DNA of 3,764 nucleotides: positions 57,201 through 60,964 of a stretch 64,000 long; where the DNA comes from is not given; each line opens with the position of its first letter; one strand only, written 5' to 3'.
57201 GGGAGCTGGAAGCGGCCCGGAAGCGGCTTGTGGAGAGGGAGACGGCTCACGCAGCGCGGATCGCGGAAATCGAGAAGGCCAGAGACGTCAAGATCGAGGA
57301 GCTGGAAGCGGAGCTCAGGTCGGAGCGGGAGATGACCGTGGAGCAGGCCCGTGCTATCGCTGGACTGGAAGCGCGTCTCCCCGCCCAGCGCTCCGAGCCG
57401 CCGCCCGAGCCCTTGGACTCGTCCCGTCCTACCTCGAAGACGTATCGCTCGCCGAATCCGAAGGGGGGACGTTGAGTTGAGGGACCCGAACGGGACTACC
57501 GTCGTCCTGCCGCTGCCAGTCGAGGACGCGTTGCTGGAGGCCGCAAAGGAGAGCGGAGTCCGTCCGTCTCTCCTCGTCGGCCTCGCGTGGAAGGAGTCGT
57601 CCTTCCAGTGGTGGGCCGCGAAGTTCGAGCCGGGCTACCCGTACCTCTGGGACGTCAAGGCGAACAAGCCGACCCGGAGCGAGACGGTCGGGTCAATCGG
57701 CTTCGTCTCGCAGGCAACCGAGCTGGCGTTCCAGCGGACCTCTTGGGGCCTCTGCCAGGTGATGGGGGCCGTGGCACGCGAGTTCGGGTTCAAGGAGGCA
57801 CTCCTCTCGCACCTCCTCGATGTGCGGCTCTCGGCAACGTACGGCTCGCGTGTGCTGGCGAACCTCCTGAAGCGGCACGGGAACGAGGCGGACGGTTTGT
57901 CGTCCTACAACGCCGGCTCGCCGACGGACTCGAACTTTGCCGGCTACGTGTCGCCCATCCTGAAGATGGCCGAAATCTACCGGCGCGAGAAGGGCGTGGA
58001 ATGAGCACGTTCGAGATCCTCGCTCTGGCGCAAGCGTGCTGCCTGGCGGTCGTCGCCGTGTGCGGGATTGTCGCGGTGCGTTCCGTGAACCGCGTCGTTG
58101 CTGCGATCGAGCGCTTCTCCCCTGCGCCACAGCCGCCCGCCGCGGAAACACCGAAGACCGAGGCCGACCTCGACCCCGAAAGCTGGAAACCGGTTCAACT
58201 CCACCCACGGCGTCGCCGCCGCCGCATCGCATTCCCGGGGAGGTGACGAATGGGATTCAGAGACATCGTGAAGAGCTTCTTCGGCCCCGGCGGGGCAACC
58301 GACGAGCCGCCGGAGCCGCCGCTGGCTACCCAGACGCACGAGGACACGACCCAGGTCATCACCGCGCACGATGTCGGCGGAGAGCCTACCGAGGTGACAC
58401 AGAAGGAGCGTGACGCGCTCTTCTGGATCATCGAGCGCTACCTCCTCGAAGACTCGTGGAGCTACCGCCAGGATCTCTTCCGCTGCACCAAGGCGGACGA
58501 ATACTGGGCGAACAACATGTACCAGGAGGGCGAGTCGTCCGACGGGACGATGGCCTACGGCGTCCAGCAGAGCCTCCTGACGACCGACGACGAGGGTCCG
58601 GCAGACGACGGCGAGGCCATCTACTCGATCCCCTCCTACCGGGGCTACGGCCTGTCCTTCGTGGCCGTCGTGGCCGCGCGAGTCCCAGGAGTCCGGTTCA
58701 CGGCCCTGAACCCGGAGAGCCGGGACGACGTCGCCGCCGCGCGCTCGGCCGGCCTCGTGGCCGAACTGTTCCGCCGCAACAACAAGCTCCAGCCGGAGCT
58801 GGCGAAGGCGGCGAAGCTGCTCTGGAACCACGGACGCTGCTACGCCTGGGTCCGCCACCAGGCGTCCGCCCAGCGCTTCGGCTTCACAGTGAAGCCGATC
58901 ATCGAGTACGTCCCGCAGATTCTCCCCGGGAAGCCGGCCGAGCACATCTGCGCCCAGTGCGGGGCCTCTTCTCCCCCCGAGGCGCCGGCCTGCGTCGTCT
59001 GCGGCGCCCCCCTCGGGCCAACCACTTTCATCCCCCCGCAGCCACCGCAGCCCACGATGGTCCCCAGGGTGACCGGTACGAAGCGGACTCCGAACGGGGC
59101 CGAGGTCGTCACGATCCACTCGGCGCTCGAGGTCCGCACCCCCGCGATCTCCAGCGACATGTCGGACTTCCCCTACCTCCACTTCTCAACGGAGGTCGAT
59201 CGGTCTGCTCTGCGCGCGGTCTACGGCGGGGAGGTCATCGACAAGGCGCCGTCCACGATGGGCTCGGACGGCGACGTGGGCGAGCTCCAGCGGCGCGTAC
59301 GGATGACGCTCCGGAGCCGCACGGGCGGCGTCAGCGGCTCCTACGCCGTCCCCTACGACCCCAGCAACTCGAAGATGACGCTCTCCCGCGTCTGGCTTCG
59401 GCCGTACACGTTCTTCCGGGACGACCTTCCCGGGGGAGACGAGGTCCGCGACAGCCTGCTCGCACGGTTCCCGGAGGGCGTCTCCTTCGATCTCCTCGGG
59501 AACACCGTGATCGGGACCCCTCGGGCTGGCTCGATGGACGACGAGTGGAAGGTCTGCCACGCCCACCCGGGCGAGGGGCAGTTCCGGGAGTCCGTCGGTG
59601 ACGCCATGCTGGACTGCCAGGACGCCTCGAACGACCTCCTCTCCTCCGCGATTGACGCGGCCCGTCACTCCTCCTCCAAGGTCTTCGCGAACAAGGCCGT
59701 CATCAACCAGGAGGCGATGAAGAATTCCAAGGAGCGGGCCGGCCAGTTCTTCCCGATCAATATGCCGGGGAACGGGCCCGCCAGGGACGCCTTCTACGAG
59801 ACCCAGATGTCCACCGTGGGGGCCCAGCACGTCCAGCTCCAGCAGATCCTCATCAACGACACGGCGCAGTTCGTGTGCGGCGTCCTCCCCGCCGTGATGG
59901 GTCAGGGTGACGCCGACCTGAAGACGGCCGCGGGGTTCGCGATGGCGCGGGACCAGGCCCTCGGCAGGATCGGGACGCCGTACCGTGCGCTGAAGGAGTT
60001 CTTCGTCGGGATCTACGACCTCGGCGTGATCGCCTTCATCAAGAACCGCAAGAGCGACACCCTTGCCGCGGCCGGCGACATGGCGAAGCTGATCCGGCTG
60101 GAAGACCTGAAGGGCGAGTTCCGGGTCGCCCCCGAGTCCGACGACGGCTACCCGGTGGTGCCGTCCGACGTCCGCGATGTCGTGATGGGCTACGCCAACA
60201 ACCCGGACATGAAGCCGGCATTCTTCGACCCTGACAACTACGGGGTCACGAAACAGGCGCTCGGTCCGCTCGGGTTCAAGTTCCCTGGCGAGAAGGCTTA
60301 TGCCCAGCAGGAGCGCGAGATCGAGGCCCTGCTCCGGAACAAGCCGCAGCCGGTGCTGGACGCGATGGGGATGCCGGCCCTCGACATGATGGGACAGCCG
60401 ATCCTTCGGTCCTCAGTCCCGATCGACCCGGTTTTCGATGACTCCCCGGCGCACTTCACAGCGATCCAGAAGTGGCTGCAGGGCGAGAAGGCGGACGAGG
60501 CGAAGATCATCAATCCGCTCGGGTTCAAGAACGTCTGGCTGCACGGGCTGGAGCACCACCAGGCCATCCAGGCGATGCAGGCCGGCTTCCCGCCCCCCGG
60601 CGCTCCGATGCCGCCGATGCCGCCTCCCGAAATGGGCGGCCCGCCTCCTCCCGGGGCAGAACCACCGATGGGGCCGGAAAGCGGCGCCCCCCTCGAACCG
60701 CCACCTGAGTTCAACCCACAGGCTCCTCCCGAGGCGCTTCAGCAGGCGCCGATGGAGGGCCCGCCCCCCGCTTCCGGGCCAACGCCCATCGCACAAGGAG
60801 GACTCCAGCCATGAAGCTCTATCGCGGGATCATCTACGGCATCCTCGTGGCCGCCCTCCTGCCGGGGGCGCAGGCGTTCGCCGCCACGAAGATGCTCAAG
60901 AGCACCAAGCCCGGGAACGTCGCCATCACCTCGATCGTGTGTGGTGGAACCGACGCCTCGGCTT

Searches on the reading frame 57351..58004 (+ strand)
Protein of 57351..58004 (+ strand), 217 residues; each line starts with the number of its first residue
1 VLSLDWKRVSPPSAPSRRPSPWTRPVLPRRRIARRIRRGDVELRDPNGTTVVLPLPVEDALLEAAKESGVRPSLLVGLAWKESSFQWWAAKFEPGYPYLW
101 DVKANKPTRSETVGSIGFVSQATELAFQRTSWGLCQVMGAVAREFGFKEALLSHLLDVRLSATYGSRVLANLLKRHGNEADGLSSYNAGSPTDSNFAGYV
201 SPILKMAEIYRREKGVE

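Call 74: search_protein_families(library=phrogs, proteins=[window:57351-58004:+], max_evalue=0.001)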
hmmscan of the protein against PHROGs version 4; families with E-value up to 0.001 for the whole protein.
window:57351-58004:+ (217 aa): 2 families
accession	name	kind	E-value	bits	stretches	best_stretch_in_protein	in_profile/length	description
phrog_21776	-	other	1.7e-05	25.7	0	60-86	97-123/238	transglycosylase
phrog_2013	-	tail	3e-05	24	1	132-193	507-567/657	lytic tail protein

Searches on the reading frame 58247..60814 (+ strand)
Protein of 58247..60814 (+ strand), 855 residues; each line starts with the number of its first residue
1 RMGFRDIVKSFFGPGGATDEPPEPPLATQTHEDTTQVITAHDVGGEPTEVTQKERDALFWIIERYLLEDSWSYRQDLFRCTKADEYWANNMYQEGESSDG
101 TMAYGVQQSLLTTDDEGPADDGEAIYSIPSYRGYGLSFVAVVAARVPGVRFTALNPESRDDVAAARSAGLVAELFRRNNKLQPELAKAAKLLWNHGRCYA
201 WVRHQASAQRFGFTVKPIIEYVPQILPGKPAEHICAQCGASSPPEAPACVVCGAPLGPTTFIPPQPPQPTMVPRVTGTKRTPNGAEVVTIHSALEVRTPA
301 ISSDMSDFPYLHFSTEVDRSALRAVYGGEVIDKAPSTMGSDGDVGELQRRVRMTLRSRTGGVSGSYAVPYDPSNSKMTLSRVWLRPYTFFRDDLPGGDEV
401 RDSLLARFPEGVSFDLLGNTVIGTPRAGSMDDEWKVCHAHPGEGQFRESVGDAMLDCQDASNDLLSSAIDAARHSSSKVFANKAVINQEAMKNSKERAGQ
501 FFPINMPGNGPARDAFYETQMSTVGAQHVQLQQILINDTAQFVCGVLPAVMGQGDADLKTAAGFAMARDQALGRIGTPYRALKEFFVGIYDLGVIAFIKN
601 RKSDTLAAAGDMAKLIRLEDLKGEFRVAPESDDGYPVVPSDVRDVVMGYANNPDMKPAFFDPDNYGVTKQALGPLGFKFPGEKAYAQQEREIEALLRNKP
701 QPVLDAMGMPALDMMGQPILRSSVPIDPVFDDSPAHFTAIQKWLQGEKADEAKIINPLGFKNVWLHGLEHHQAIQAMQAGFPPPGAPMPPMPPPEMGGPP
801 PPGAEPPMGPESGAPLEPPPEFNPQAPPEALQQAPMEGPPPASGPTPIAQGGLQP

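Call 9: search_protein_families(library=phrogs, proteins=[window:58247-60814:+], max_evalue=0.001)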
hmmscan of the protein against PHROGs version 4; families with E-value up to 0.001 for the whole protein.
window:58247-60814:+ (855 aa): 0 families

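Call 27: search_protein_families(library=pfam, proteins=[window:58250-60814:+], max_evalue=0.001)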
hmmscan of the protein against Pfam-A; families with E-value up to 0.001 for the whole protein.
window:58250-60814:+ (854 aa): 0 families

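Call 52: search_dna_similar(query=window:58250-60814:+, collection=phages, mode=protein, max_rows=12)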
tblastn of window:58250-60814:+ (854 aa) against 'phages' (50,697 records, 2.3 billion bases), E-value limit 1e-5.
No match.
